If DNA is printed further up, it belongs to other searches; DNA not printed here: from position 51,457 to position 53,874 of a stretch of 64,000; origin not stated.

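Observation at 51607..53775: Short SMC (≈705-722 aa) with CPMC motif where the hinge should be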

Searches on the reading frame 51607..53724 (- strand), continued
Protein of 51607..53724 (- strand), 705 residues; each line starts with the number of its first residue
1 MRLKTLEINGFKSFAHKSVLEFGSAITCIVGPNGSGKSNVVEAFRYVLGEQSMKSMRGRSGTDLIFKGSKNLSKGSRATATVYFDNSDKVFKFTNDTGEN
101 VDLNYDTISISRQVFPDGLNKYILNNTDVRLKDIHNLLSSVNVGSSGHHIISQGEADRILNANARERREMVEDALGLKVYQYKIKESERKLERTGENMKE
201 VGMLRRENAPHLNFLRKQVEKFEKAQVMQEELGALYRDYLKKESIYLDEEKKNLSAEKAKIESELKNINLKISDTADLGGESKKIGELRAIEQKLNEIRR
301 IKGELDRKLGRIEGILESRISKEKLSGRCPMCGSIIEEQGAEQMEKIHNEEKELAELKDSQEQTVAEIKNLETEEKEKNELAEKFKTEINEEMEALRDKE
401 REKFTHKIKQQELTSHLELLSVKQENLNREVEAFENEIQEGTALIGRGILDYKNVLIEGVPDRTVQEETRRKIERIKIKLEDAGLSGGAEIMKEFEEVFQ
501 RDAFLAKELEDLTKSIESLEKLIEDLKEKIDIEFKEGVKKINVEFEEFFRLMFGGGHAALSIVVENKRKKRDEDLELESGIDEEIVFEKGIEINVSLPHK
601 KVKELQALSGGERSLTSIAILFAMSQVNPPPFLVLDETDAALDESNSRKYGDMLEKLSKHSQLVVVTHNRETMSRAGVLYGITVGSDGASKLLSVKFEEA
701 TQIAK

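Call 65: predict_structure(alignment_id=A3)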
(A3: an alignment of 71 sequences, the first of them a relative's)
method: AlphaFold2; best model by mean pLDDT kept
length: 750 residues; sequences in the alignment: 71
mean_pLDDT: 83.5   pTM: 0.61
mean pLDDT of the five models: 83.5, 83.2, 83.0, 82.6, 81.7
residues with pLDDT >= 90: 289; 70-90: 372; 50-70: 55; < 50: 34
segments of 3 or more residues with pLDDT < 50: 324-335, 381-391, 615-621
pLDDT, mean of each block of 10 residues (from residue 1): 95 96 95 92 92 63 91 96 95 82 93 93 96 90 84 85 92 89 90 93 93 90 87 90 89 87 84 70 67 80 78 70 46 50 74 73 73 70 32 66 78 82 79 78 84 87 89 90 87 82 87 88 79 92 95 93 92 95 94 93 82 48 58 90 87 86 90 92 82 89 93 90 93 91 76
secondary structure, 60 per line:
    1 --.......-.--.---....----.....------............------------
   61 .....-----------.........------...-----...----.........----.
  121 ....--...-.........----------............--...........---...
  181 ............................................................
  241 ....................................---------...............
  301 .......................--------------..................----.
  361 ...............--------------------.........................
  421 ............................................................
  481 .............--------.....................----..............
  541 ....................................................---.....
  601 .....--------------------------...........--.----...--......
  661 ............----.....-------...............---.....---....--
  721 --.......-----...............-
elements in order (helices of 4 or more, strands of 3 or more residues): E3-9 E18-21 E26-30 H37-48 H61-64 E77-85 E92-94 E100-102 E107-115 E120-124 E127-129 H131-139 E150-152 H153-161 H164-174 H178-276 H286-323 H338-355 H360-375 H396-493 H502-522 H527-592 E596-605 E632-642 H655-672 E677-681 H689-703 E707-711 H715-718 E723-729 E735-741 H742-749
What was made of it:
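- The Cys-free alternative apex is about 45 aa longer and forms an extra two-helix element (call 65), as expected if something else must replace a lost dimer contact.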

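Call 69: search_protein_families(library=padloc, proteins=[window:51607-53724:-], max_evalue=0.001)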
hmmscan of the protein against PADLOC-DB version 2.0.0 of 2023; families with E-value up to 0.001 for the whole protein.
window:51607-53724:- (705 aa): 56 families (the best 25 are shown)
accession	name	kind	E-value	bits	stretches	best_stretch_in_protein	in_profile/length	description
PDLC04135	mad3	-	2.8e-57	193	2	353-703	173-358/374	mads_3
PDLC03859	LmuB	-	2.8e-30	104.1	1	1-670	3-586/611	-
PDLC02979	AriA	-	3.7e-15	54.6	1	1-669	1-369/373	-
PDLC02980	AriA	-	2.4e-13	48.7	2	26-126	1-102/304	-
PDLC04175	HEC-01A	-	9.7e-12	42.6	1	2-108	5-110/363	-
PDLC04178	HEC-01A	-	1.5e-11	42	1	2-68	8-75/399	-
PDLC00091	GajA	-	1.7e-11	41.7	1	1-86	1-85/627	AAA ATPase domain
PDLC03863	LmuB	-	6.6e-11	39.6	1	1-435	3-435/610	-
PDLC04176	HEC-01A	-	8.5e-11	39.8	1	1-201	1-199/371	-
PDLC00580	JetC3|JetC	-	1.4e-10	38.1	1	339-653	714-1018/1068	DUF3584 domain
PDLC00096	GajA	-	2.8e-10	37.6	1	1-57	1-57/630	AAA ATPase domain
PDLC03865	LmuB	-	4.3e-10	36.4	1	1-106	1-123/1007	-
PDLC00293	PtuA1|PtuA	-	7.6e-10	36.3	1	1-47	1-48/527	AAA ATPase domain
PDLC00090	GajA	-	6.7e-09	33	1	1-53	1-53/659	AAA ATPase domain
PDLC04177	HEC-01A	-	1.2e-08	32.5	1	2-83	4-85/393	-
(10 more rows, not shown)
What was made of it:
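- PADLOC hits: mad3 at 193 bits and LmuB at 104 bits (call 69).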
